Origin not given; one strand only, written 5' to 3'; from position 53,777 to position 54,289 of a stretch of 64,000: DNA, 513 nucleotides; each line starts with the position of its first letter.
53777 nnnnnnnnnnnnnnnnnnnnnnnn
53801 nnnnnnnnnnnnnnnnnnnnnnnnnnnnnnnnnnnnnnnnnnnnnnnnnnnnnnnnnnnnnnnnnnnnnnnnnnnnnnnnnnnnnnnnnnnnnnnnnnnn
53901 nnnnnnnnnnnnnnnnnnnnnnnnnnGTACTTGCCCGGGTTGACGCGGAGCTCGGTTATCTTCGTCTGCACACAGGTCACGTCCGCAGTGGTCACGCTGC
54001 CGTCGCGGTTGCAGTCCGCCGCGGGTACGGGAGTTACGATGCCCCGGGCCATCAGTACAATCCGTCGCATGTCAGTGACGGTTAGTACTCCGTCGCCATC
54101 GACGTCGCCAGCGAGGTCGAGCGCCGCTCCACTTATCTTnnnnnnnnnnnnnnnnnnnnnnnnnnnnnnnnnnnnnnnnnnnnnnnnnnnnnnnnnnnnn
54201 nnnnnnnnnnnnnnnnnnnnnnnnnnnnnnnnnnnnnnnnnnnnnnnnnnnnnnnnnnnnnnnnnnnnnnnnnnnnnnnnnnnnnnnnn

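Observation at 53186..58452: RHS toxin with an embedded dockerin-like module, coupled to an upstream cohesin-like anchor protein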

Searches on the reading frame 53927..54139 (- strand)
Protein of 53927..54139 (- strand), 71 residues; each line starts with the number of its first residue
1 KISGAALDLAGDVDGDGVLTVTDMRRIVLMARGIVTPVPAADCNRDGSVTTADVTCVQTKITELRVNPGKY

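Call 53: search_protein_families(library=pfam, alignment_id=A4, max_evalue=0.01)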
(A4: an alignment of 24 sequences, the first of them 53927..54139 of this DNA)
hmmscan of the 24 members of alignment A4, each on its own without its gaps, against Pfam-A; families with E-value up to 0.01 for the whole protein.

A. member 1, window:53927-54139:- (71 aa): 5 families
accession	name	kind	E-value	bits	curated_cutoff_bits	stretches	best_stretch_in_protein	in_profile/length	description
PF00404.24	Dockerin_1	-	4.2e-07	30.5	22.9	1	10-61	1-56/57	Dockerin type I domain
PF13405.12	EF-hand_6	-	0.00057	19.8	25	0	12-28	10-26/30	EF-hand domain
PF00036.39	EF-hand_1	-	0.0007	19.4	25.4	0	12-28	10-26/29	EF hand domain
PF13202.12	EF-hand_5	-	0.0019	18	25.9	0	12-27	9-24/25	EF hand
PF13499.12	EF-hand_7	-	0.0053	17.5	30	0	12-28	12-28/67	EF-hand domain pair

B. families by the number of members that match (of 24 scanned): 5 families
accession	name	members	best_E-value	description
PF00404.24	Dockerin_1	24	4.7e-14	Dockerin type I domain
PF00036.39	EF-hand_1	13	2.5e-06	EF hand domain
PF13405.12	EF-hand_6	10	8.5e-05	EF-hand domain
PF13202.12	EF-hand_5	9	4.6e-05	EF hand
PF13499.12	EF-hand_7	9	0.0023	EF-hand domain pair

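Call 62: predict_structure(alignment_id=A4)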
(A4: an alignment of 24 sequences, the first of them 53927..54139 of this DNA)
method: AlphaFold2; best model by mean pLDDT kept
length: 71 residues; sequences in the alignment: 24
mean_pLDDT: 88.8   pTM: 0.75
mean pLDDT of the five models: 88.8, 88.6, 88.3, 87.3, 86.5
residues with pLDDT >= 90: 53; 70-90: 9; 50-70: 5; < 50: 4
segments of 3 or more residues with pLDDT < 50: 1-4
pLDDT, mean of each block of 10 residues (from residue 1): 64 94 97 96 96 96 82 56
secondary structure, 60 per line:
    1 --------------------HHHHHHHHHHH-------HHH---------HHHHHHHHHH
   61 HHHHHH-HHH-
elements in order: H21-31 H51-66

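Call 64: fold_search(model_id=the predicted structure, library=pdb)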
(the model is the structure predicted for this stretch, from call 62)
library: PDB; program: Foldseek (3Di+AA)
matches with E <= 10: 40; with E <= 0.001: 0
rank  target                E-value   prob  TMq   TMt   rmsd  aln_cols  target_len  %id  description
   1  4uyq_B                4.5e-02  1.00  0.66  0.64   2.1        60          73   28  High resolution structure of the third cohesin ScaC in complex with the ScaB dockerin with a mutation in the C-termina (released 2015-04-15)
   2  2ccl_B                4.8e-02  1.00  0.67  0.76   2.0        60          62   28  THE S45A, T46A MUTANT OF THE TYPE I COHESIN-DOCKERIN COMPLEX FROM THE CELLULOSOME OF CLOSTRIDIUM THERMOCELLUM (released 2007-02-13)
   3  4fl4_G                5.7e-02  1.00  0.62  0.65   2.4        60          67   32  Scaffoldin conformation and dynamics revealed by a ternary complex from the Clostridium thermocellum cellulosome (released 2012-06-27)
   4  4fl4_J                6.8e-02  1.00  0.63  0.67   2.4        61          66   31  Scaffoldin conformation and dynamics revealed by a ternary complex from the Clostridium thermocellum cellulosome (released 2012-06-27)
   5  4uyp_B                6.8e-02  1.00  0.64  0.62   3.2        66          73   26  High resolution structure of the third cohesin ScaC in complex with the ScaB dockerin with a mutation in the N-termina (released 2015-04-15)
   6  4fl4_A                9.1e-02  1.00  0.63  0.66   2.4        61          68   31  Scaffoldin conformation and dynamics revealed by a ternary complex from the Clostridium thermocellum cellulosome (released 2012-06-27)
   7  4fl4_D                9.1e-02  1.00  0.62  0.67   2.4        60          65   32  Scaffoldin conformation and dynamics revealed by a ternary complex from the Clostridium thermocellum cellulosome (released 2012-06-27)
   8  8ajy_B                1.1e-01  1.00  0.63  0.54   3.9        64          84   28  Ruminococcus flavefaciens Cohesin-Dockerin structure: dockerin from ScaH adaptor scaffoldin in complex with the cohesi (released 2022-11-02)
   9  2vn6_B                1.1e-01  0.99  0.58  0.63   2.6        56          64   25  The Clostridium cellulolyticum dockerin displays a dual binding mode for its cohesin partner (released 2008-05-13)
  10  2ozn_B                1.9e-01  0.97  0.50  0.30   3.4        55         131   20  The Cohesin-Dockerin Complex of NagJ and NagH from Clostridium perfringens (released 2008-05-06)
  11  1ohz_B                2.0e-01  1.00  0.60  0.74   1.6        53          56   28  Cohesin-Dockerin complex from the cellulosome of Clostridium thermocellum (released 2003-11-20)
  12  2mte_MODEL_1_A        2.3e-01  0.99  0.64  0.65   2.2        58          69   29  Solution structure of Doc48S (released 2014-10-15)
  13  6kge_D                2.6e-01  0.99  0.61  0.69   2.9        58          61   28  Crystal structure of CaDoc0917(R16D)-CaCohA2 complex at pH 5.5 (released 2020-07-08)
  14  4dh2_B                3.5e-01  0.99  0.62  0.62   2.4        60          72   22  Crystal structure of Coh-OlpC(Cthe_0452)-Doc435(Cthe_0435) complex: A novel type I Cohesin-Dockerin complex from Clost (released 2012-11-28)
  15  5nrm_B                3.8e-01  0.99  0.64  0.68   2.3        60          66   25  Crystal structure of the sixth cohesin from Acetivibrio cellulolyticus' scaffoldin B in complex with Cel5 dockerin S51 (released 2018-01-31)
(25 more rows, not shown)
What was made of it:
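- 53957..54112 (-): Dockerin inserted in the shell (aa 1187-1238): two Ca-loop-plus-helix halves with an invariant Cys pair (C1220, C1233). Model pLDDT 88.8, and the top 29 PDB matches are all dockerins (calls 62, 64).
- On Dockerin (type I): Calmodulin and troponin C score TM 0.22-0.25 (calls 62, 64).
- Tried and rejected: The generic EF-hand reading of the loops was rejected (calls 53, 64).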
